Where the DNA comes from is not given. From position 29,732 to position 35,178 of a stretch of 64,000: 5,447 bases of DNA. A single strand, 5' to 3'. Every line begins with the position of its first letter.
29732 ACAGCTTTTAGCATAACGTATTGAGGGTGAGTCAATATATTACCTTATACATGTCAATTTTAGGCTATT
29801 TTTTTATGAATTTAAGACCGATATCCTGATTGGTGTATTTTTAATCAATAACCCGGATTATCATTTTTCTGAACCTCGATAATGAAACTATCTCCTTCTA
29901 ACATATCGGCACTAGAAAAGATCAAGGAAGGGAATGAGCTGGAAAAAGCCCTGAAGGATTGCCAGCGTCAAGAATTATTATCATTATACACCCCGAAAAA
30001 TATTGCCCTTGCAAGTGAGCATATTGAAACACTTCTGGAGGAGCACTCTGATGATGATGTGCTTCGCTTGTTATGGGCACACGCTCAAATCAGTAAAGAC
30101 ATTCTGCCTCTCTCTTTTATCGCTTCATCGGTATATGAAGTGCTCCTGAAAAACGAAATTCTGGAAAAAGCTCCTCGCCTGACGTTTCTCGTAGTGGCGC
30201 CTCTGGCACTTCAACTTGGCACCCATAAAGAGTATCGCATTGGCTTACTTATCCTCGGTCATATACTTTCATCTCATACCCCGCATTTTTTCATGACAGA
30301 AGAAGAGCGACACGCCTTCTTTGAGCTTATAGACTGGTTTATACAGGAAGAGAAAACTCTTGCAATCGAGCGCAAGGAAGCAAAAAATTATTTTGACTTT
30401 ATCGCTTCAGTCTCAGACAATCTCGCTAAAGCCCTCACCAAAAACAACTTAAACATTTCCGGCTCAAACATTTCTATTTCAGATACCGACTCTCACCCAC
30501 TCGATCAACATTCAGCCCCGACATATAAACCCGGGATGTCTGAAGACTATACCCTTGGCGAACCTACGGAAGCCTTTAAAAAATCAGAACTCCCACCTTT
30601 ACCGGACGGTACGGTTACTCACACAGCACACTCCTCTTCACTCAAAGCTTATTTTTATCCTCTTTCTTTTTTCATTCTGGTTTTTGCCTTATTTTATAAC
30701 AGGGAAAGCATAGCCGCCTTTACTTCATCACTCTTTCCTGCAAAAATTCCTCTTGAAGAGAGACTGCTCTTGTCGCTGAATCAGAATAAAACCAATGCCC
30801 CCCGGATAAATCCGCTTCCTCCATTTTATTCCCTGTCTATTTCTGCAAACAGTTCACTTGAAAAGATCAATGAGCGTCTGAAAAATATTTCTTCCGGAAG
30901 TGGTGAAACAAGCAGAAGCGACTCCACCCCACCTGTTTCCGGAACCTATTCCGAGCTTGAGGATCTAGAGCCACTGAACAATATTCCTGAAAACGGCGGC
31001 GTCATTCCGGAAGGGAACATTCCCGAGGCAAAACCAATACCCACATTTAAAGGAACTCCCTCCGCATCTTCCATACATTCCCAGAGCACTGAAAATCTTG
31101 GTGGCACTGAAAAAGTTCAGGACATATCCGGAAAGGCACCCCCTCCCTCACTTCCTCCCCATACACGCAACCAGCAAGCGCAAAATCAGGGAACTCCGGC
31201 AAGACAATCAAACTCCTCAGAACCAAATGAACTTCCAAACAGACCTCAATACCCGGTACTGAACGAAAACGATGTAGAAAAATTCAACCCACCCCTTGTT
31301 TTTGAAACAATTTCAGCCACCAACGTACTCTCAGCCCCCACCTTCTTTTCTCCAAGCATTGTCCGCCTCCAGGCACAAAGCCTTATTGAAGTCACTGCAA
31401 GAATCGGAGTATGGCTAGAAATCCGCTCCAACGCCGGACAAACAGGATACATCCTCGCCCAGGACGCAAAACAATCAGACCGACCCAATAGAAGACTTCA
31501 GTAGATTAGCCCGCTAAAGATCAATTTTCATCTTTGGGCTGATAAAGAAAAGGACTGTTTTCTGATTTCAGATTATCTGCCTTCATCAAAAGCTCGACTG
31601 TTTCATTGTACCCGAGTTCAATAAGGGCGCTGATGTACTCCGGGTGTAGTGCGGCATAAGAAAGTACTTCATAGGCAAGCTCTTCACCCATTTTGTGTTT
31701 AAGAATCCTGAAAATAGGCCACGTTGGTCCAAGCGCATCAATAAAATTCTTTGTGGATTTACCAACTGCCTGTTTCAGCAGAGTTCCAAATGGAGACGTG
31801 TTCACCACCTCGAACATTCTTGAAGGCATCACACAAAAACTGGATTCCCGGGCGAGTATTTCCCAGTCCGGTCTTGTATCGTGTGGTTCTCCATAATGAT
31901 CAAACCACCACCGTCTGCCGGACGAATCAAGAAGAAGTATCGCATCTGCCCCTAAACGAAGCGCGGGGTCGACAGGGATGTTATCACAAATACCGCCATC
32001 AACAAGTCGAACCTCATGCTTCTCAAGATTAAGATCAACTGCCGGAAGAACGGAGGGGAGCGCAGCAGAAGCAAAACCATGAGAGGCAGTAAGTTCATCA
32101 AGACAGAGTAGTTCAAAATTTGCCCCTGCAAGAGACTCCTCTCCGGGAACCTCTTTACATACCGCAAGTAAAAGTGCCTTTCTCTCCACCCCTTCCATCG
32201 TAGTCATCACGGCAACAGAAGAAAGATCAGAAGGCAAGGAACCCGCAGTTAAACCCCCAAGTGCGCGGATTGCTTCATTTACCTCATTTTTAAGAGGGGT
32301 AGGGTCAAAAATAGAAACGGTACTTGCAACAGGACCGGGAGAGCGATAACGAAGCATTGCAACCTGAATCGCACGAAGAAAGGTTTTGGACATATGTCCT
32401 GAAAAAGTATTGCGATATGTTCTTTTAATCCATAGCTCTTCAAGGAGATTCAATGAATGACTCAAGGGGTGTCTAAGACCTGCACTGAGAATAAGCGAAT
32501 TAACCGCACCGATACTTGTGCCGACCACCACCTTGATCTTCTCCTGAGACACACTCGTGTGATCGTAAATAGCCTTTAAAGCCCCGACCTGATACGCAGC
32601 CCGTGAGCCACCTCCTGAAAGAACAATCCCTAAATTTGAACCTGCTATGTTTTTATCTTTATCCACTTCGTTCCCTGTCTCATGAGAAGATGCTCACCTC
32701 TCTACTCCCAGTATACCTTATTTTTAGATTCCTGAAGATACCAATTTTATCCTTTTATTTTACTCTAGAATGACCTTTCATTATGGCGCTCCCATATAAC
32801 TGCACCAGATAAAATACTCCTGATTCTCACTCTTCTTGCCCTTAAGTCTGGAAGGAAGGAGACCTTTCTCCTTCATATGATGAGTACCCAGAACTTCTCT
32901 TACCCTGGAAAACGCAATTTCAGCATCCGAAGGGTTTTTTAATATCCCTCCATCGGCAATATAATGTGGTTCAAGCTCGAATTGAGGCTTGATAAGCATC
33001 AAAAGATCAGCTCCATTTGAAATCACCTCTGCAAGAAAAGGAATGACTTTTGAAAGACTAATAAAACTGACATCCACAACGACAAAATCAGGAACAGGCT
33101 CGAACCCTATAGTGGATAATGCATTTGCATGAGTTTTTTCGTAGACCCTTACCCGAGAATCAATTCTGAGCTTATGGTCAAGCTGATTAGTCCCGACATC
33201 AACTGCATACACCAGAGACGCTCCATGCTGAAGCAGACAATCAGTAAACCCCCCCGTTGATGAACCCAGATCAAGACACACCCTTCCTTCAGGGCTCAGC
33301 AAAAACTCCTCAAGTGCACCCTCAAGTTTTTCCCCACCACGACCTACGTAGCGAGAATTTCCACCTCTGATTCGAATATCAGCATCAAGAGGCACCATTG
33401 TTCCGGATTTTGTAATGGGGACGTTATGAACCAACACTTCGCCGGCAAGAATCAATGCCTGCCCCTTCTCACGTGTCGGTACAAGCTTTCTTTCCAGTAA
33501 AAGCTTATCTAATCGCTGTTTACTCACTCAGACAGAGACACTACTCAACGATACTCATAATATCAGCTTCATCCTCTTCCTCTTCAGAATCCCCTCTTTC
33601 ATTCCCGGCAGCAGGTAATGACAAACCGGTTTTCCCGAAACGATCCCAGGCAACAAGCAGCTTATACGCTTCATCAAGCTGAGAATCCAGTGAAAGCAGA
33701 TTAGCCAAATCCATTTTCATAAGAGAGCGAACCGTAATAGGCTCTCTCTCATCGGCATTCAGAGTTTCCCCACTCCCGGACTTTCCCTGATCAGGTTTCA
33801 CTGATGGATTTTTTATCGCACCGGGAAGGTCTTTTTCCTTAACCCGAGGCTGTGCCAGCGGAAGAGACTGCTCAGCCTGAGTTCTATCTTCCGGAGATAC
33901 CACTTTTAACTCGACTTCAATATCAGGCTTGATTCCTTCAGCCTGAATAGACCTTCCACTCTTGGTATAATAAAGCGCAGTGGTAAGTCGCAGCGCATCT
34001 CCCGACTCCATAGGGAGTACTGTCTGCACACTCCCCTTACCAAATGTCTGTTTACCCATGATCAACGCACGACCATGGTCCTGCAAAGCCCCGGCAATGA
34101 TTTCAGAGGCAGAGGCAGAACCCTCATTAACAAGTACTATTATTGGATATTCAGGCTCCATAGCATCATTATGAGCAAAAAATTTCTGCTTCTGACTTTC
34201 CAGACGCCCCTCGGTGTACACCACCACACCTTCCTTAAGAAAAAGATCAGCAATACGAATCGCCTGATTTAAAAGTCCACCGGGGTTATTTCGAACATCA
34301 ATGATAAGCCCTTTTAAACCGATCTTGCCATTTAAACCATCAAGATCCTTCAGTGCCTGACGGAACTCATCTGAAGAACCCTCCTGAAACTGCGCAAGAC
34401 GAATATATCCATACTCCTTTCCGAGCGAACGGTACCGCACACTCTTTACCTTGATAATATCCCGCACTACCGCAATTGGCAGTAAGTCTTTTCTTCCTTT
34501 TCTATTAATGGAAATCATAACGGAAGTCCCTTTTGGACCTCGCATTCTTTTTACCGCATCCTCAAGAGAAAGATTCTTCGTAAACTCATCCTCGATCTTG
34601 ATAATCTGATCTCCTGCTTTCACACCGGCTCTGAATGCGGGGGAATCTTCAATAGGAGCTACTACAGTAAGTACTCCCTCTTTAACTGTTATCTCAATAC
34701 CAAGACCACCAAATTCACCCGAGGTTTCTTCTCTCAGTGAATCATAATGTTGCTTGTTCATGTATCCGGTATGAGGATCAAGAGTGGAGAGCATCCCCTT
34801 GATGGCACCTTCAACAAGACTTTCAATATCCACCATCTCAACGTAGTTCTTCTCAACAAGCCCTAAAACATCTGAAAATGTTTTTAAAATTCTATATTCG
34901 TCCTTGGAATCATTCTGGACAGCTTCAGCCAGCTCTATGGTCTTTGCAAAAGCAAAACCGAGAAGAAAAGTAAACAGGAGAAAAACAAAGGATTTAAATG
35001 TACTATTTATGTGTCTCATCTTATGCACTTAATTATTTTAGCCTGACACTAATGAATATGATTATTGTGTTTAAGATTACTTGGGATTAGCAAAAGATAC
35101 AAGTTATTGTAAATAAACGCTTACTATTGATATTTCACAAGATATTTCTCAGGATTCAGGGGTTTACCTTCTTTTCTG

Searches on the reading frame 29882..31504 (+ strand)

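Call 33: search_protein_families(library=pfam, proteins=[window:29882-31504:+], max_evalue=0.001)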
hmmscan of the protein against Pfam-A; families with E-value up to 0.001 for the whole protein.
window:29882-31504:+ (540 aa): 1 family
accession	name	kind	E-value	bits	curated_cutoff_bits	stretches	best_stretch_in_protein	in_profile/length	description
PF08239.17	SH3_3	-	0.00013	22.5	27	1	478-527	1-51/54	Bacterial SH3 domain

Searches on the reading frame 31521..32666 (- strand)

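Call 33: search_protein_families(library=pfam, proteins=[window:31521-32666:-], max_evalue=0.001)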
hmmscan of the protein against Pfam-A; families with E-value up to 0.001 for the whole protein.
window:31521-32666:- (381 aa): 1 family
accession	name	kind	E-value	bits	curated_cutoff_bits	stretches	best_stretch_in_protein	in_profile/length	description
PF01734.28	Patatin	-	8.8e-24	85.2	27.7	1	14-236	1-191/191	Patatin-like phospholipase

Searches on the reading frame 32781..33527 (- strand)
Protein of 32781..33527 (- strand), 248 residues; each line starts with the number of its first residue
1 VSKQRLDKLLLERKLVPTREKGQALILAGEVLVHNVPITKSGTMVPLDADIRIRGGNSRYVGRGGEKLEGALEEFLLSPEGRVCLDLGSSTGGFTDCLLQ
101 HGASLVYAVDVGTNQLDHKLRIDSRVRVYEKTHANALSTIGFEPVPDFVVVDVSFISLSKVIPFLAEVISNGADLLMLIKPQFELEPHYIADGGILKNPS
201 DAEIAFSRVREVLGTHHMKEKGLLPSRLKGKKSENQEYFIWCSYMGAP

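Call 33: search_protein_families(library=pfam, proteins=[window:32781-33527:-], max_evalue=0.001)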
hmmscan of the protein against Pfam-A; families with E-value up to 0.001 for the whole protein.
window:32781-33527:- (248 aa): 2 families
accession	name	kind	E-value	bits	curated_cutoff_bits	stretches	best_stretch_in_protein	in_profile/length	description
PF01728.25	FtsJ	-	5.9e-34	118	24.1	1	60-242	1-179/181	FtsJ-like methyltransferase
PF01479.30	S4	-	2.3e-07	30.9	22.8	1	4-47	1-44/48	S4 domain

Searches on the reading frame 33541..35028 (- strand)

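Call 33: search_protein_families(library=pfam, proteins=[window:33541-35028:-], max_evalue=0.001)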
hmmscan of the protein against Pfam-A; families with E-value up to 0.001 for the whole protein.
window:33541-35028:- (495 aa): 5 families
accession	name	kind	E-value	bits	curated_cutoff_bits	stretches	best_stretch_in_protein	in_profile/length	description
PF03572.23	Peptidase_S41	-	2.3e-58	196.9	24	1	206-372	2-165/165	Peptidase family S41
PF22694.1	CtpB_N-like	-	3.4e-12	47.1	27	1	38-93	28-84/85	Activating protease CtpB N-terminal domain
PF13180.12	PDZ_2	-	2e-09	38.1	27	1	107-183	1-76/80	PDZ domain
PF17820.7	PDZ_6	-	1.7e-08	34.5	27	1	122-176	2-54/54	PDZ domain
PF00595.29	PDZ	-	6.1e-08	33.4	23.2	1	105-173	8-79/81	PDZ domain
